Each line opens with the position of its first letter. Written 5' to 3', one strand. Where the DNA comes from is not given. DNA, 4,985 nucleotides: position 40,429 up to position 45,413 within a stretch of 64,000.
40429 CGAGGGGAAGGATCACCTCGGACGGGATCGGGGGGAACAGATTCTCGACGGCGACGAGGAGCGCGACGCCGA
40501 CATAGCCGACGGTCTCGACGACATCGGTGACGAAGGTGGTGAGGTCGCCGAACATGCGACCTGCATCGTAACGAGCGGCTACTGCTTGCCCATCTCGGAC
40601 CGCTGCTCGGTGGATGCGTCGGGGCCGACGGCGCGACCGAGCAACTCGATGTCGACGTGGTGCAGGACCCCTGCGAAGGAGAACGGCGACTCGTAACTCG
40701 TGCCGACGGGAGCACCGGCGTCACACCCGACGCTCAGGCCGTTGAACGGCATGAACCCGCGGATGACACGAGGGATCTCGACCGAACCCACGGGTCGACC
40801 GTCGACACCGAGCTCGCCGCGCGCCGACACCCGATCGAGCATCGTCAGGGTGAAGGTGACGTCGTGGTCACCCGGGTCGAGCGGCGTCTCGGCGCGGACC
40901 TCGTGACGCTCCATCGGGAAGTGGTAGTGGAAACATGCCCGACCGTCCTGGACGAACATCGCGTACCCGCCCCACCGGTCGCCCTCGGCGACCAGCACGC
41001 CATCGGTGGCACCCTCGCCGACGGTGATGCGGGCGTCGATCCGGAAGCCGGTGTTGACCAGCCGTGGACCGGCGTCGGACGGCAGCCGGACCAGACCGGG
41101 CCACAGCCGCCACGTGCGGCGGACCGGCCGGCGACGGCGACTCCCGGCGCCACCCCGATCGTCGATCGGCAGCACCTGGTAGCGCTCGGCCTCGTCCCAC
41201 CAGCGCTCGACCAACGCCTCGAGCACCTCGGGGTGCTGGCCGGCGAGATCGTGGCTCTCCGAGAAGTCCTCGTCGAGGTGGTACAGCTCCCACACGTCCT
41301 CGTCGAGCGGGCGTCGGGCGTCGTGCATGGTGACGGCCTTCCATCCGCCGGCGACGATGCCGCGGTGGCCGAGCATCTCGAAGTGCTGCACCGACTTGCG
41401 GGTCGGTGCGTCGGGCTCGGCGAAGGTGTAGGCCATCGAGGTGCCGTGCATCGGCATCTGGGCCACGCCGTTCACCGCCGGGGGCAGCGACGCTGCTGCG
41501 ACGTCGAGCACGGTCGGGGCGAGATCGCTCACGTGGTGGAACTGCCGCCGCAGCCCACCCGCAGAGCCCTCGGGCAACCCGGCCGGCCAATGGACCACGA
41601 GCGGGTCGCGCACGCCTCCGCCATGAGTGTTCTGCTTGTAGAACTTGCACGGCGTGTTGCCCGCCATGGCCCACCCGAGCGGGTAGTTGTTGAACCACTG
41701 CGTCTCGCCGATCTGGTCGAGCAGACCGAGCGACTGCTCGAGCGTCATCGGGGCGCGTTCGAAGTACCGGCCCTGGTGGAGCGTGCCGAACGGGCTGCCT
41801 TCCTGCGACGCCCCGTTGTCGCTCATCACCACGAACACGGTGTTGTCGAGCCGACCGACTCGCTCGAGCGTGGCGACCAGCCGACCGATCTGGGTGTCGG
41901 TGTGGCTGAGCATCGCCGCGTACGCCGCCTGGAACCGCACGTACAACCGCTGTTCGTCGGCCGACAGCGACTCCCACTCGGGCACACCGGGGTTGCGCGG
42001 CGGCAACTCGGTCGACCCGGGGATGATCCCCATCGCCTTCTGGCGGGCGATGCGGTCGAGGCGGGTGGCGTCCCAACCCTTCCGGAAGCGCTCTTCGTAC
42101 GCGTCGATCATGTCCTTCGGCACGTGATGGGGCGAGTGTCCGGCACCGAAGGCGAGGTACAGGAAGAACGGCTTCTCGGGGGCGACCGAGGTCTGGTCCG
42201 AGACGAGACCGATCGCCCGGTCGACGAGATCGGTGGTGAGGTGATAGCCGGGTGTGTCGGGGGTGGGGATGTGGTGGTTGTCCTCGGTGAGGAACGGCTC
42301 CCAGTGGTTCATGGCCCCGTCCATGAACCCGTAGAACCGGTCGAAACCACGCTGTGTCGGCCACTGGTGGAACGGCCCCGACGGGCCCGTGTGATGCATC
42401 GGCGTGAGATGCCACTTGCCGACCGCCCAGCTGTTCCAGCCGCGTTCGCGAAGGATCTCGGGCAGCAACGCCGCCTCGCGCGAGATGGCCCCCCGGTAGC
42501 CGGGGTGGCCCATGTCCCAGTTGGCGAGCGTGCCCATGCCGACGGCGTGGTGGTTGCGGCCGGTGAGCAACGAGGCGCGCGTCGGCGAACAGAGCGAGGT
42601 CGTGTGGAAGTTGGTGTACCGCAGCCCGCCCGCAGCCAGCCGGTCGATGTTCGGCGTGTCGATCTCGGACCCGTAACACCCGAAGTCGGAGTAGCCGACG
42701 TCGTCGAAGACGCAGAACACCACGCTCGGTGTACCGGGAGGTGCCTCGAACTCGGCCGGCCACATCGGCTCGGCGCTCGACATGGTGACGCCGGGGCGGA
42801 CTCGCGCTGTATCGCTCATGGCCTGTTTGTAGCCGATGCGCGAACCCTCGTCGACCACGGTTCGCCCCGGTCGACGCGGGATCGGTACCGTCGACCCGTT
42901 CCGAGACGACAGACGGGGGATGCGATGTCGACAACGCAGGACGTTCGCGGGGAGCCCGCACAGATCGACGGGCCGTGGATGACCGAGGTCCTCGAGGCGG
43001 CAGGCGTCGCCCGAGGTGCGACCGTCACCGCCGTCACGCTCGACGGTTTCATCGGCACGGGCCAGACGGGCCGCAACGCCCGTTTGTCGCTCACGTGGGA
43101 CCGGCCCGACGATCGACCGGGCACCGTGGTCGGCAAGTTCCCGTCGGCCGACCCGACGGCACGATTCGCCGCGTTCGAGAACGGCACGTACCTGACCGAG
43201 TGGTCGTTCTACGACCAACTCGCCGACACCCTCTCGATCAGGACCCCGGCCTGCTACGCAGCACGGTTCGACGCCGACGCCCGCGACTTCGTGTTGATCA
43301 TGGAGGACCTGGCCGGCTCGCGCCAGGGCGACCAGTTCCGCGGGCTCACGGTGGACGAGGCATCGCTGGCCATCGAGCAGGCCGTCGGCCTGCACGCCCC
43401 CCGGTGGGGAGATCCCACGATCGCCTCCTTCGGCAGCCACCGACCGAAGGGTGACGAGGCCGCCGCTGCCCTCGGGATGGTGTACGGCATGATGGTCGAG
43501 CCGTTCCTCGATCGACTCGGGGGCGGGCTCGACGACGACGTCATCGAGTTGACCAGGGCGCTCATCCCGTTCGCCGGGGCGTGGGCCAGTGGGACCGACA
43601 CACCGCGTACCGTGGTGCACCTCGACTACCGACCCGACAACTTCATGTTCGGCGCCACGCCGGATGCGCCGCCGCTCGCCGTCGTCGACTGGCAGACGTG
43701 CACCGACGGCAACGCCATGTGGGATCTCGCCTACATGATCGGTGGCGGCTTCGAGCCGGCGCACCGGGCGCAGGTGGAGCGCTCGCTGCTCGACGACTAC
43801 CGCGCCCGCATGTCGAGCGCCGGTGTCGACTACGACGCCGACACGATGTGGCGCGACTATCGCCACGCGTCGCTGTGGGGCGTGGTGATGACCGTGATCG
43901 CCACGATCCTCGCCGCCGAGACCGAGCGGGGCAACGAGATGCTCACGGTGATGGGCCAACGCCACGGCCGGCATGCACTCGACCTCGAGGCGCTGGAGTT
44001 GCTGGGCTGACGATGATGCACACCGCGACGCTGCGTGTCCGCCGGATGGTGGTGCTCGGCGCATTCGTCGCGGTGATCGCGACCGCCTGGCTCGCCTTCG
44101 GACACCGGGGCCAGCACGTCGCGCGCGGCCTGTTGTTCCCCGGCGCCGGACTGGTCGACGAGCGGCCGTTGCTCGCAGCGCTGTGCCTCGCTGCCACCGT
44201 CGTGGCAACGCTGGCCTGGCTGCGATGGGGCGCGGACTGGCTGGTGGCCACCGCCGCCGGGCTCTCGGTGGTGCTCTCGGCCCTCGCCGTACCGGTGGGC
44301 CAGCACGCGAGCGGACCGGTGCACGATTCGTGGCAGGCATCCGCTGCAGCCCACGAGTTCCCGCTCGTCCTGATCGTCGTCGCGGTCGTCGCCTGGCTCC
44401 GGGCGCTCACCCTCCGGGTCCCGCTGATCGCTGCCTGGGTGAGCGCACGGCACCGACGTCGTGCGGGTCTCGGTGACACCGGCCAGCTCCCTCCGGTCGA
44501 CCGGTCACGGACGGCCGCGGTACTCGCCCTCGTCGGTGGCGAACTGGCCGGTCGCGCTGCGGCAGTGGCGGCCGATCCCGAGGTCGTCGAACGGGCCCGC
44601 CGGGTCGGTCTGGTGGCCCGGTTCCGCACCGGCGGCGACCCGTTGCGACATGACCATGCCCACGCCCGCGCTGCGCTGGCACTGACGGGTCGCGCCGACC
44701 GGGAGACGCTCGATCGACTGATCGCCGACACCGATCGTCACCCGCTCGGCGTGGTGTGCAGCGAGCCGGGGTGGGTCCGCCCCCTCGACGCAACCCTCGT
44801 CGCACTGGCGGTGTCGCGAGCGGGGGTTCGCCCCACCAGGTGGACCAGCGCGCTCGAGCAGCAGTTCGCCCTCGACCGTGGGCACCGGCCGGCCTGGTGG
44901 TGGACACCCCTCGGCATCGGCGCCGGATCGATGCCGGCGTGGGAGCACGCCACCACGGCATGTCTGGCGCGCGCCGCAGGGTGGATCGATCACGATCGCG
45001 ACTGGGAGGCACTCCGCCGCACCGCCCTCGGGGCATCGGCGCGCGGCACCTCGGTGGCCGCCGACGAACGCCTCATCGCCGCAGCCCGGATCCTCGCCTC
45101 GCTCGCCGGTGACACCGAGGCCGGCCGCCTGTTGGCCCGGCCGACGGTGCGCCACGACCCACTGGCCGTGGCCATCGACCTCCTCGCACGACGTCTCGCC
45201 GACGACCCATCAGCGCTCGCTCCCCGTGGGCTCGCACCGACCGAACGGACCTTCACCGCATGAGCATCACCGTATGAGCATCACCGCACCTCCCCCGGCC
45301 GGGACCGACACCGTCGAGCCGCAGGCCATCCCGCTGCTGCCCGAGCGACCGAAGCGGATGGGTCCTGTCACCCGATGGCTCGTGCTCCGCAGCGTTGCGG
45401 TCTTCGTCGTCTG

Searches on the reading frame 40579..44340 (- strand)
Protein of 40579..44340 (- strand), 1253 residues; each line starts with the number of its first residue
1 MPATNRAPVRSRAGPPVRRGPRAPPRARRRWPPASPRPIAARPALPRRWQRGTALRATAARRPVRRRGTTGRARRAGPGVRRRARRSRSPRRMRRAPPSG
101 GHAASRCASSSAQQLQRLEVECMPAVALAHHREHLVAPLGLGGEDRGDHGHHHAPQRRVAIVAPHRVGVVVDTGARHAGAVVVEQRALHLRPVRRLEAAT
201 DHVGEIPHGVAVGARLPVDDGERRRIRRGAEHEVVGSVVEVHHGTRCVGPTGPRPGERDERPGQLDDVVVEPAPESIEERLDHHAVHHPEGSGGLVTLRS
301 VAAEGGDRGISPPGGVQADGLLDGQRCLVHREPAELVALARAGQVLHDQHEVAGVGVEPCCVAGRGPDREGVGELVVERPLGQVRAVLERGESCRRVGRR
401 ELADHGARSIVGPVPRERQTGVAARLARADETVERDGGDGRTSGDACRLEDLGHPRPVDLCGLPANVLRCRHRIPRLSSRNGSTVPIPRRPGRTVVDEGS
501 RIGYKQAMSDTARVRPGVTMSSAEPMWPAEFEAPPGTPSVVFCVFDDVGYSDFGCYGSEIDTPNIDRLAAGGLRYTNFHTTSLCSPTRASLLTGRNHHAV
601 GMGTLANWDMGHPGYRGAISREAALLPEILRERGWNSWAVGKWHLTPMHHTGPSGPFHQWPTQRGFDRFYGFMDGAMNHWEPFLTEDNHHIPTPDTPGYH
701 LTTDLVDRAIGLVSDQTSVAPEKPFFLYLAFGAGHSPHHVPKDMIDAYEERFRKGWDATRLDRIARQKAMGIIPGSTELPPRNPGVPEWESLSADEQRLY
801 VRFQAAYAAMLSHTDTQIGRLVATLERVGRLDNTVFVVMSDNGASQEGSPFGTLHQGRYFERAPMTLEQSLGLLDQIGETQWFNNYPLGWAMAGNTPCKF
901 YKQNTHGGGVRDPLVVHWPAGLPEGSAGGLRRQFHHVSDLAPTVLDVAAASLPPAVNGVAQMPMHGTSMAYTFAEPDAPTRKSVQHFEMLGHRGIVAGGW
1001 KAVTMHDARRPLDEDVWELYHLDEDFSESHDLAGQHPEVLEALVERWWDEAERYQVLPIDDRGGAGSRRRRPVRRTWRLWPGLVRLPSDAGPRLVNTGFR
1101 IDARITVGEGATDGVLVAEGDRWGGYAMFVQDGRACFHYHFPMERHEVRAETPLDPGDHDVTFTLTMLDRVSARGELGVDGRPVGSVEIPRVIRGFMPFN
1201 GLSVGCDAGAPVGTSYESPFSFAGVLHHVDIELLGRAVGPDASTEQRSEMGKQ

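Call 31: search_protein_families(library=pfam, proteins=[window:40579-44340:-], max_evalue=0.001)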
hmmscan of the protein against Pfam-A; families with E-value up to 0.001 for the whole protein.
window:40579-44340:- (1253 aa): 3 families
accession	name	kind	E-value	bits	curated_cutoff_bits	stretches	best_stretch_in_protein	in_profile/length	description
PF00884.28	Sulfatase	-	3.3e-59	201.1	25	1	538-948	1-299/301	Sulfatase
PF16347.10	SGSH_C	-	7.4e-07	29.9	29.3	1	902-1036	8-135/154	N-sulphoglucosamine sulphohydrolase, C-terminal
PF01663.27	Phosphodiest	-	0.00014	22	23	0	805-863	182-239/342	Type I phosphodiesterase / nucleotide pyrophosphatase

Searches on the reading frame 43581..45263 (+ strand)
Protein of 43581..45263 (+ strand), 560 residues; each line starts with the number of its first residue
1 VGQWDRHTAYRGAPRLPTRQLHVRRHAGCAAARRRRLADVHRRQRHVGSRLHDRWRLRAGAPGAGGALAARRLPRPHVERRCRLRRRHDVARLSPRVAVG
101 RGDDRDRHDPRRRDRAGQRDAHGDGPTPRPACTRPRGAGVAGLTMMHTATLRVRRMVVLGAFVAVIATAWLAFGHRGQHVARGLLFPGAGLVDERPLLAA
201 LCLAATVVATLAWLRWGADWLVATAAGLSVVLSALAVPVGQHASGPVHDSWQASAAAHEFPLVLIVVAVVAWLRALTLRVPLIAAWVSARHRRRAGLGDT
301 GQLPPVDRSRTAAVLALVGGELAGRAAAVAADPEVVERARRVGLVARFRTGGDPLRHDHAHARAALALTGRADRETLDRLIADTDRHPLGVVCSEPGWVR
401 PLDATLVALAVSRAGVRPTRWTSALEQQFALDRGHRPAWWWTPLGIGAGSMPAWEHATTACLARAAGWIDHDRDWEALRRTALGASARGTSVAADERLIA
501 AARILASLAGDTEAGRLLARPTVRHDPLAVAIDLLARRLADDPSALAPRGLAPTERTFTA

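Call 5: search_protein_families(library=pfam, proteins=[window:43581-45263:+], max_evalue=0.01)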
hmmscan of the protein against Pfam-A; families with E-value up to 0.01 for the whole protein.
window:43581-45263:+ (560 aa): 0 families

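Call 19: search_protein_families(library=ncbifam, proteins=[window:43581-45263:+], max_evalue=0.1)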
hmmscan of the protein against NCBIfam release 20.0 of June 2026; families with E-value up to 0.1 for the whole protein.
window:43581-45263:+ (560 aa): 0 families
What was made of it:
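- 44013..45263 (+): 416-aa membrane protein with no Pfam match; a possible remote, shorter paralogue of the Lis-like proteins. No Pfam or NCBIfam hit (calls 5, 19).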
